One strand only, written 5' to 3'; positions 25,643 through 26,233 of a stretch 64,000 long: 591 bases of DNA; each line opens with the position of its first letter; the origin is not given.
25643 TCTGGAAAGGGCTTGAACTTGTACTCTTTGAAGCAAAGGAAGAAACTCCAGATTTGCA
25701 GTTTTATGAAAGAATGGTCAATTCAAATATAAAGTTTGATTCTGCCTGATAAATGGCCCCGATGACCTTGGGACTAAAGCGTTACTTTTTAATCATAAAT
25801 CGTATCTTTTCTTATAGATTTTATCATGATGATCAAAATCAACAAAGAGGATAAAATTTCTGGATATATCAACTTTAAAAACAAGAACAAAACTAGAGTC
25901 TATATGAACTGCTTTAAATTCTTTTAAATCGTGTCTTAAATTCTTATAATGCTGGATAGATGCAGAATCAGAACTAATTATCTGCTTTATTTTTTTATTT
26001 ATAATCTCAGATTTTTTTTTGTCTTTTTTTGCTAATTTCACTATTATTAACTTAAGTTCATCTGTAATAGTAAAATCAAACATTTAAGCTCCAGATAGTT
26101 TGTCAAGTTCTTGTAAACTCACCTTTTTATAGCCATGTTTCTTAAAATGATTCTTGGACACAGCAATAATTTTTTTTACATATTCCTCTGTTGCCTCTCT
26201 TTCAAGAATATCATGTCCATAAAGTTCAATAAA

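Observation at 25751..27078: tRNA-Lys locus flanked by repeats of its own ends; cassette-like accretion of RelE/RHH and RidA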

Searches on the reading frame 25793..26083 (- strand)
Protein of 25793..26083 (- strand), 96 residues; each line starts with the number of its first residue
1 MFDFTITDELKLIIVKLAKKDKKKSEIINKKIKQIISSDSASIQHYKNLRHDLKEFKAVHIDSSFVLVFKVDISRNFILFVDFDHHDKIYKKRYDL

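Call 7: search_protein_families(library=pfam, proteins=[window:25793-26083:-], max_evalue=0.01)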
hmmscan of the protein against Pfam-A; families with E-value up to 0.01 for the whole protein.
window:25793-26083:- (96 aa): 1 family
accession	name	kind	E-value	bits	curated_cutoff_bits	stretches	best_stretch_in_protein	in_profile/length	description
PF15738.11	YafQ_toxin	-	0.0042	17.8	30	1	15-90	13-87/88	Bacterial toxin of type II toxin-antitoxin system, YafQ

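Call 43: find_homologous_proteins(query=window:25793-26083:-, max_evalue=0.00001)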
Query window:25793-26083:- (96 aa): 1111 proteins with E <= 0.00001 among 1112 candidates; the best 120 are listed.
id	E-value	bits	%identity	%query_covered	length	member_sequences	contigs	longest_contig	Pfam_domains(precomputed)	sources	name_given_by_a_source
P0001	2.9e-45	170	86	100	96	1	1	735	-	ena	-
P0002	1.6e-44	167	86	100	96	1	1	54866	-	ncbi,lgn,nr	ncbi:addiction module toxin RelE [Candidatus Pacearchaeota archaeon]|nr:addiction module toxin RelE 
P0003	3.2e-44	167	90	96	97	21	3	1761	-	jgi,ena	-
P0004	3.7e-44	166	88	100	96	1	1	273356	-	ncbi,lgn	-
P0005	1.0e-43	165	83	100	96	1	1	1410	-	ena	-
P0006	1.1e-43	165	85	100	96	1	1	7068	-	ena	-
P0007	1.3e-43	165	84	100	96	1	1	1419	-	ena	-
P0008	1.3e-43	165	84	100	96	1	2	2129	-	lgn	-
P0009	1.5e-43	164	86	98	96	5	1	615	-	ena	-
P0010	1.9e-43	164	84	98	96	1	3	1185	-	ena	-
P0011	2.6e-43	164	83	100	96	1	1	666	-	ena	-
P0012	3.0e-43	163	85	100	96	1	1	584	-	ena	-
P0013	1.2e-42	161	83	100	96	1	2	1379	-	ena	-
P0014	1.3e-42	161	84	100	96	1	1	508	-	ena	-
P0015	1.5e-42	161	81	100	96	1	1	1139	-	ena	-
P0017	3.9e-42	160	81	100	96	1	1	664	-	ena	-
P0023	1.2e-41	158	79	100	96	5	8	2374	-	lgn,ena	-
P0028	5.9e-40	153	77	100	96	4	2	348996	PF05016.22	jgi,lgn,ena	-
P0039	1.7e-39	151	76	100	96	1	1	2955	PF05016.22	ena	-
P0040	1.9e-39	151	78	100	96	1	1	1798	PF05016.22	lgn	-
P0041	2.2e-39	151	79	100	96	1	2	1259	PF05016.22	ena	-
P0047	5.6e-39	150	80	98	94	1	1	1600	PF05016.22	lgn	-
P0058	2.1e-38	148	76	100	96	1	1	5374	PF05016.22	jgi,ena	-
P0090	2.0e-37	145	77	98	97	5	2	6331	PF05016.22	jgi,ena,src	-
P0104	6.6e-37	143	78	98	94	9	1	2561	PF05016.22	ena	-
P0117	1.6e-36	142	74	97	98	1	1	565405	-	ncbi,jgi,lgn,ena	ncbi:MAG: addiction module toxin RelE [Candidatus Pacearchaeota archaeon]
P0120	2.1e-36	142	72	100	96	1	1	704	PF05016.22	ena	-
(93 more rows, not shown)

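Call 44: find_encoding_contigs(protein=P0004, flank=8000, max_places=2)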
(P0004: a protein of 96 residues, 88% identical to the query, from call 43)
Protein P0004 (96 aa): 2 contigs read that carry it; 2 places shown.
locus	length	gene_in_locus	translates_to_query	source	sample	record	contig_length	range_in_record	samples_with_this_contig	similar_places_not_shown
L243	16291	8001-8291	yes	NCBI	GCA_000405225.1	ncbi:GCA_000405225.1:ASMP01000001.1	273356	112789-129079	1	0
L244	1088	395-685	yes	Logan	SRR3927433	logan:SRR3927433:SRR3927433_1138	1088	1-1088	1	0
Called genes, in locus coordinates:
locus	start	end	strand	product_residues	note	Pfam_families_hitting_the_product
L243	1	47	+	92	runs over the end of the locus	PF13656:RNA_pol_L_2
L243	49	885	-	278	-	-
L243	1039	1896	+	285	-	-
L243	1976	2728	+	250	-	PF00154:RecA_N, PF08423:Rad51, PF13481:AAA_25, PF06745:ATPase (faint), PF05707:Zot (faint), PF13479:AAA_24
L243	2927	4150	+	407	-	PF04894:Nre_N, PF04895:Nre_C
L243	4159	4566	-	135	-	-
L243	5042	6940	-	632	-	PF01751:Toprim, PF01131:Topoisom_bac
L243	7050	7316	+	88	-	-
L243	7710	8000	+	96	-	-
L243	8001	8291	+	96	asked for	-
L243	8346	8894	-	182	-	-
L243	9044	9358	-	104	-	PF01096:Zn_ribbon_TFIIS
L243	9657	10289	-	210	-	-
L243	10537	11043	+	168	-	-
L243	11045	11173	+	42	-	-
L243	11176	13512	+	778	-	PF02359:CDC48_N, PF06068:TIP49 (faint), PF02933:CDC48_2, PF05496:RuvB_N, PF00004:AAA, PF17862:AAA_lid_3, PF00004:AAA, PF17862:AAA_lid_3, +24 more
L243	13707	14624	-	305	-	PF00557:Peptidase_M24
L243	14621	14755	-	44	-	-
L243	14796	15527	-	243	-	PF04402:SIMPL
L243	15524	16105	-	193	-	PF12840:HTH_20, PF13412:HTH_24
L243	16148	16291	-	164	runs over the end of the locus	PF13636:Methyltranf_PUA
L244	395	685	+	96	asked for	-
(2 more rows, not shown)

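Call 45: find_encoding_contigs(protein=P0002, flank=8000, max_places=2)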
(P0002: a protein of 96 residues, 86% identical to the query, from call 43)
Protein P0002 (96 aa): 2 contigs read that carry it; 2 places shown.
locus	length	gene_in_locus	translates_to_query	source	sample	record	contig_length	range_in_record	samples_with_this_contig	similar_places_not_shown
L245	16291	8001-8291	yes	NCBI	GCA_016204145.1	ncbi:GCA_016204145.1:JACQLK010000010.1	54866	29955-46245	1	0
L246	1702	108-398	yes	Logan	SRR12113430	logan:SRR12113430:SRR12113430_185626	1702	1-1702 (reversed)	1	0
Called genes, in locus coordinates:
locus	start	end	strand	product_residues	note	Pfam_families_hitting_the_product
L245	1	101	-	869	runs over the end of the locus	PF04851:ResIII (weak), PF00270:DEAD, PF22590:Cas3-like_C_2 (faint), PF00271:Helicase_C, PF19306:WHD_Lhr, PF08494:DEAD_assoc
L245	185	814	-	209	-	PF05724:TPMT, PF03848:TehB, PF13489:Methyltransf_23, PF02353:CMAS, PF13847:Methyltransf_31, PF08241:Methyltransf_11, PF08242:Methyltransf_12, PF13649:Methyltransf_25, +2 more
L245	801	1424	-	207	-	-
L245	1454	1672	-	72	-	PF18893:DUF5652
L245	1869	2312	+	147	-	PF22811:Zn_ribbon_NrdR, PF03477:ATP-cone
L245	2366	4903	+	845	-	PF00317:Ribonuc_red_lgN (weak), PF02867:Ribonuc_red_lgC, PF12637:TSCPD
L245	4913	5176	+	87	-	-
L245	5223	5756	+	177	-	PF06559:DCD_N, PF22769:DCD, PF00692:dUTPase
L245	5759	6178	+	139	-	PF00692:dUTPase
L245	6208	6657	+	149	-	-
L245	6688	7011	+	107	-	PF00578:AhpC-TSA (weak), PF13728:TraF (weak), PF00085:Thioredoxin, PF13098:Thioredoxin_2, PF13905:Thioredoxin_8 (faint)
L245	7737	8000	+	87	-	-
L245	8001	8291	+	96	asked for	-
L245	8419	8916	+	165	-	-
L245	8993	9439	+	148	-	-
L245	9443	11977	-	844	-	PF17900:Peptidase_M1_N, PF01433:Peptidase_M1, PF11838:ERAP1_C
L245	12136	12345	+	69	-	PF01191:RNA_pol_Rpb5_C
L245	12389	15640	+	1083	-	PF04563:RNA_pol_Rpb2_1, PF04561:RNA_pol_Rpb2_2, PF04565:RNA_pol_Rpb2_3, PF04566:RNA_pol_Rpb2_4, PF04567:RNA_pol_Rpb2_5 (weak), PF00562:RNA_pol_Rpb2_6, PF04560:RNA_pol_Rpb2_7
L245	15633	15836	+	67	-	-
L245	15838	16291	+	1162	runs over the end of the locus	PF04997:RNA_pol_Rpb1_1, PF00623:RNA_pol_Rpb1_2, PF04983:RNA_pol_Rpb1_3, PF05000:RNA_pol_Rpb1_4, PF04998:RNA_pol_Rpb1_5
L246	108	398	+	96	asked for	-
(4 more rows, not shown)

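Call 46: find_encoding_contigs(protein=P0117, flank=8000, max_places=2)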
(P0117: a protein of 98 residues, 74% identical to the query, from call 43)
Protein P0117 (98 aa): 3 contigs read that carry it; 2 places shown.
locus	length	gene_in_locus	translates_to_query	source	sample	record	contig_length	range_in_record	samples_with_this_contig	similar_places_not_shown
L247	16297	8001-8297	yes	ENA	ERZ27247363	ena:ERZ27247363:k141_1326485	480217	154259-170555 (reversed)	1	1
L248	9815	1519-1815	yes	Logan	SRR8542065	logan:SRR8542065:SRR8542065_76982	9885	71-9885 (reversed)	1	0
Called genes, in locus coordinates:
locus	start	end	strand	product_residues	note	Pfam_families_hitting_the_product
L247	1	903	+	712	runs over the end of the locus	PF03477:ATP-cone, PF13597:NRDD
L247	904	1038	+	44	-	PF13597:NRDD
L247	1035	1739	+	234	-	PF13353:Fer4_12, PF04055:Radical_SAM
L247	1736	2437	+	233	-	PF20143:NAD_kinase_C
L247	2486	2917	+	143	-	PF22769:DCD, PF00692:dUTPase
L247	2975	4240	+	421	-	PF02511:Thy1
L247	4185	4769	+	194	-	PF00383:dCMP_cyt_deam_1, PF14437:MafB19-deam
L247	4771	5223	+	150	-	PF13529:Peptidase_C39_2 (weak)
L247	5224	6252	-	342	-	-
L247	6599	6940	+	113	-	-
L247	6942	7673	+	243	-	PF11139:SfLAP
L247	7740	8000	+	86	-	-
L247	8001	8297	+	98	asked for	-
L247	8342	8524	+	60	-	-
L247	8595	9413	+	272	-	PF00350:Dynamin_N (faint), PF00009:GTP_EFTU (faint), PF03193:RsgA_GTPase, PF01926:MMR_HSR1, PF02421:FeoB_N (weak)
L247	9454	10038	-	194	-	-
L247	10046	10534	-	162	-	-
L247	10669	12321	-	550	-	-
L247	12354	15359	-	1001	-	-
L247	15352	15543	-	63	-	-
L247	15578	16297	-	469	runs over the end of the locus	-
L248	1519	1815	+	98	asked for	-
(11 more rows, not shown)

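Call 59: find_encoding_contigs(protein=P0001, flank=3000, max_places=3)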
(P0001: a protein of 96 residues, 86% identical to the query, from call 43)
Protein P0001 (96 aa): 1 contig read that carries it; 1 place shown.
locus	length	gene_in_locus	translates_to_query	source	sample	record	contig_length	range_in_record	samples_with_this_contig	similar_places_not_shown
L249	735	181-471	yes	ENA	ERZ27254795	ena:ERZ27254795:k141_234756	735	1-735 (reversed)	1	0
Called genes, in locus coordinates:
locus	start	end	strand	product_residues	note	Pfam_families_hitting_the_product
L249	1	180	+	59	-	?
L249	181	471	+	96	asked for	-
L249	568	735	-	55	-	?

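Call 60: find_encoding_contigs(protein=P0017, flank=3000, max_places=3)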
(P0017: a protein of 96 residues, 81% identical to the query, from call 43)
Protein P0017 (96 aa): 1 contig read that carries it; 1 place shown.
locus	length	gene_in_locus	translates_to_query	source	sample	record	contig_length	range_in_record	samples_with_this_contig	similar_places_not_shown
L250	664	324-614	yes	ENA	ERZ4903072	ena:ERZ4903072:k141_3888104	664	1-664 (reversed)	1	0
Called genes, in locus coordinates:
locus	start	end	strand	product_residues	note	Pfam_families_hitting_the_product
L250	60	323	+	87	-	-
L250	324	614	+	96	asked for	-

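Call 61: find_encoding_contigs(protein=P0023, flank=3000, max_places=8)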
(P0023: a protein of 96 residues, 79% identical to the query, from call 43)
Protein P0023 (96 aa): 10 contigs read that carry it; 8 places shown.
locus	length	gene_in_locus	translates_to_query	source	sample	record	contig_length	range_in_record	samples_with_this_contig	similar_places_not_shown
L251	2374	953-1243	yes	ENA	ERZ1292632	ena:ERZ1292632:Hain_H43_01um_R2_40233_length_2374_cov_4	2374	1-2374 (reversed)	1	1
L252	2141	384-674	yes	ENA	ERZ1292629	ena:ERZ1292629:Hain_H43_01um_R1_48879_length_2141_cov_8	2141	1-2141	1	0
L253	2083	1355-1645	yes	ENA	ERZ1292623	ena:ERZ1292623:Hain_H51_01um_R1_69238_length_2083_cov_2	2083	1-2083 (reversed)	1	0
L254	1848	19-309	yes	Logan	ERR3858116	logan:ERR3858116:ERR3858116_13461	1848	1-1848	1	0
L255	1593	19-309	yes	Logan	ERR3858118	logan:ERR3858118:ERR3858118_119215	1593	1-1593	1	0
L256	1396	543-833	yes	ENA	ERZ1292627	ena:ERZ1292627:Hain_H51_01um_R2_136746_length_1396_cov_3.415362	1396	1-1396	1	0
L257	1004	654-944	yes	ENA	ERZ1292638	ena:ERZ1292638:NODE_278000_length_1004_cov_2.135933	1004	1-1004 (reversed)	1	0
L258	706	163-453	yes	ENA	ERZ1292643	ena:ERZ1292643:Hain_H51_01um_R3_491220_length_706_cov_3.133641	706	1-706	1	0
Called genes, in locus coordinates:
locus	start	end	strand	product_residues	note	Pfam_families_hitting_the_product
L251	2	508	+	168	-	?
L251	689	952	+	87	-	-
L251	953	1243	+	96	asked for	-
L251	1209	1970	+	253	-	PF02698:DUF218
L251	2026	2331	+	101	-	PF01503:PRA-PH (weak)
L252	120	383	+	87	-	-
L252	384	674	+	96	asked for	-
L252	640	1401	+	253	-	PF02698:DUF218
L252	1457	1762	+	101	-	PF01503:PRA-PH (weak)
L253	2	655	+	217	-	?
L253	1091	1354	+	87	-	-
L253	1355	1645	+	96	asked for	-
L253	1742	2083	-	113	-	?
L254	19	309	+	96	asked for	-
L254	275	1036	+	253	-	PF02698:DUF218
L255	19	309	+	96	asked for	-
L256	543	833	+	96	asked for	-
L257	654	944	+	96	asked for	-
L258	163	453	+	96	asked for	-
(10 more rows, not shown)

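Call 73: search_solved_structures(query=window:25793-26083:-, max_evalue=1)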
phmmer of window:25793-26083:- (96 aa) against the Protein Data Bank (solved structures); distinct sequences matched with E-value up to 1: 2.
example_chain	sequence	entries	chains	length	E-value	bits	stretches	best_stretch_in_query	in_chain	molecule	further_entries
2otr_A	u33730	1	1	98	0.16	15.8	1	43-92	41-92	Hypothetical protein HP0892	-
4nrn_A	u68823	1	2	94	0.31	14.9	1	43-90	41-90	metal-bound toxin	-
